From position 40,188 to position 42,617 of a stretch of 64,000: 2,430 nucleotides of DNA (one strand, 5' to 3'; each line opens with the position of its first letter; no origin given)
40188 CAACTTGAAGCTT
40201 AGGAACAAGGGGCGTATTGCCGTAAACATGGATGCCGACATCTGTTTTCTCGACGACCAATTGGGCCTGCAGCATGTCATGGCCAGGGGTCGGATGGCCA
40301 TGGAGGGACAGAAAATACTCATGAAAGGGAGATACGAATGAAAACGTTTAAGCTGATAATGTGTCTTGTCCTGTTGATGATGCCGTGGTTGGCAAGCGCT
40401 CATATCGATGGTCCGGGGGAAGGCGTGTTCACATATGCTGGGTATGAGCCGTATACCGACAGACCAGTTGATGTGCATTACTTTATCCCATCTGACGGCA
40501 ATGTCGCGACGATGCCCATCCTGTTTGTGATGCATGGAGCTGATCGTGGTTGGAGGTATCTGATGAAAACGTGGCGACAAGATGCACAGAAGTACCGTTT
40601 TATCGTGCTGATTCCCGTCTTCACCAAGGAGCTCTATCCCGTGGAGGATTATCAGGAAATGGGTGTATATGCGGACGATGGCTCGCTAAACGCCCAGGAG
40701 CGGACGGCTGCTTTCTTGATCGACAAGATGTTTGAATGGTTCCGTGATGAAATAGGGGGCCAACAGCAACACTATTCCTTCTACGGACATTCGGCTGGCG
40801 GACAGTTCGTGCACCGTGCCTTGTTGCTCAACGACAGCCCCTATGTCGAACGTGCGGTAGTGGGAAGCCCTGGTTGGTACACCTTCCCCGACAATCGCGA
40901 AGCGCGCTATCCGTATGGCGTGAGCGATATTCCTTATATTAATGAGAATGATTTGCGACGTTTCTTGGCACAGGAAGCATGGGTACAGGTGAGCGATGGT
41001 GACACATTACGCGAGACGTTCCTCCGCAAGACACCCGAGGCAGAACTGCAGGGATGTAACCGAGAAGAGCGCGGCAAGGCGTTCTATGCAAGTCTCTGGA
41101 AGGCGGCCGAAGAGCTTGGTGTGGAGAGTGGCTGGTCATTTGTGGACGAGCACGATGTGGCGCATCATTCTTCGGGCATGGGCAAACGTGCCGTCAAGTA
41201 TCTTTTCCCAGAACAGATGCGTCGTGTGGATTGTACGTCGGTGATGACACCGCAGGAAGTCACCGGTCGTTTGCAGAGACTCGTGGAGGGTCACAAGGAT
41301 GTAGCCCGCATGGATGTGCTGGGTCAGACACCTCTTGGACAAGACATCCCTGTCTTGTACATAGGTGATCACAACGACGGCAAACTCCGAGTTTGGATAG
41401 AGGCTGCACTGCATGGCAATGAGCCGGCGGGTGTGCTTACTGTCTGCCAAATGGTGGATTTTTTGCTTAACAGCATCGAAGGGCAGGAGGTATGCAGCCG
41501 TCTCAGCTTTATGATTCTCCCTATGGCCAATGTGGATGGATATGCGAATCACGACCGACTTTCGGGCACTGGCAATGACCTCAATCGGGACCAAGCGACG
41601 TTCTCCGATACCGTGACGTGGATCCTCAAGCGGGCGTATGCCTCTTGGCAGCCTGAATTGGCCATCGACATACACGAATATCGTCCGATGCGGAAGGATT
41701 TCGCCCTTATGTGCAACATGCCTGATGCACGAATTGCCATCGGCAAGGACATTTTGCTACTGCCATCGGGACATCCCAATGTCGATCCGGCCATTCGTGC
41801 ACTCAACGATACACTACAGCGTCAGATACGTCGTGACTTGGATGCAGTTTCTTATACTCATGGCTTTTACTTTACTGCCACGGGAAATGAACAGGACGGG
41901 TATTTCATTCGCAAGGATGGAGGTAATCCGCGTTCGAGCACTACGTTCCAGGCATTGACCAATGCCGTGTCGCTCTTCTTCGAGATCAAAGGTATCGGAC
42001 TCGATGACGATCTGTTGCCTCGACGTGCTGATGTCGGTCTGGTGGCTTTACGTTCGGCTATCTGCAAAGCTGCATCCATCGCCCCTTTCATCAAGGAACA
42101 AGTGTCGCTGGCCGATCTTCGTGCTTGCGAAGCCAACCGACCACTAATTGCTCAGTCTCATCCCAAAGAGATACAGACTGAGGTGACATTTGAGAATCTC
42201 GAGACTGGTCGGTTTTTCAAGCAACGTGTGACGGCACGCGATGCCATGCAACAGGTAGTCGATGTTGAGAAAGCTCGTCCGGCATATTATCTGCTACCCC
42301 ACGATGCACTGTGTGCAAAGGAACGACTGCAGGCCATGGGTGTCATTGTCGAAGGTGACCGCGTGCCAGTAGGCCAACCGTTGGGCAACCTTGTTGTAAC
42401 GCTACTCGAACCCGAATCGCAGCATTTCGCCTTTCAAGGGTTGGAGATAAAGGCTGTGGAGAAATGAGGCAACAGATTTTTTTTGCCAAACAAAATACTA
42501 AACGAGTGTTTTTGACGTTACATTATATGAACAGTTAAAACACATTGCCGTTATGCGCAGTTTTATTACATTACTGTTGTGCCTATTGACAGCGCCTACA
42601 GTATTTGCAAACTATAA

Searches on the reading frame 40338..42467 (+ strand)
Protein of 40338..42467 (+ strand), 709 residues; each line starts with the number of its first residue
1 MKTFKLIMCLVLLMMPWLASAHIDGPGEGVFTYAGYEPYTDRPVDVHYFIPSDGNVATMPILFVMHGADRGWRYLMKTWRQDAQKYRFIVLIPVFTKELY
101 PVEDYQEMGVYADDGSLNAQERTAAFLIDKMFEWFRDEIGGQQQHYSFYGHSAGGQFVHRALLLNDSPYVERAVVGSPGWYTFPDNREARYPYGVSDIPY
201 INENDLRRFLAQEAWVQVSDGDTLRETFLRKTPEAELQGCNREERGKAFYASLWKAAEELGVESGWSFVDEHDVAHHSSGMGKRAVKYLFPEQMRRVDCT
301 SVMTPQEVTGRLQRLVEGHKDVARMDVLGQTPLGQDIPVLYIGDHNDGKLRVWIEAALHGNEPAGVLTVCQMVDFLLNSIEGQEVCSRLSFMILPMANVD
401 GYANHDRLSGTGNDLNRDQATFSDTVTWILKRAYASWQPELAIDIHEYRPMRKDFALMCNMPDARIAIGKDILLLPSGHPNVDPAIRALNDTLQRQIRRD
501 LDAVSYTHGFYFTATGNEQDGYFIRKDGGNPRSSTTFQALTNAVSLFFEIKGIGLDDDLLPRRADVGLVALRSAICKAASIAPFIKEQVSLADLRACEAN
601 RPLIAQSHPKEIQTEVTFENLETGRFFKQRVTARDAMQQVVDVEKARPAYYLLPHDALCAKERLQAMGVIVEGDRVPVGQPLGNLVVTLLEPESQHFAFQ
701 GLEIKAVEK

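Call 24: search_protein_families(library=pfam, proteins=[window:40338-42467:+], max_evalue=0.001)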
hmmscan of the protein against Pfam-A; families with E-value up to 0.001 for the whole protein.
window:40338-42467:+ (709 aa): 2 families
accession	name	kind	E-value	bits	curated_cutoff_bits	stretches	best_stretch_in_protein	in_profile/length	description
PF00246.29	Peptidase_M14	-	1.6e-15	57.9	21.6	1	312-406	5-107/286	Zinc carboxypeptidase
PF24827.1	AstE_AspA_cat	-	1.1e-05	25.5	25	1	351-418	4-63/192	Succinylglutamate desuccinylase/Aspartoacylase catalytic domain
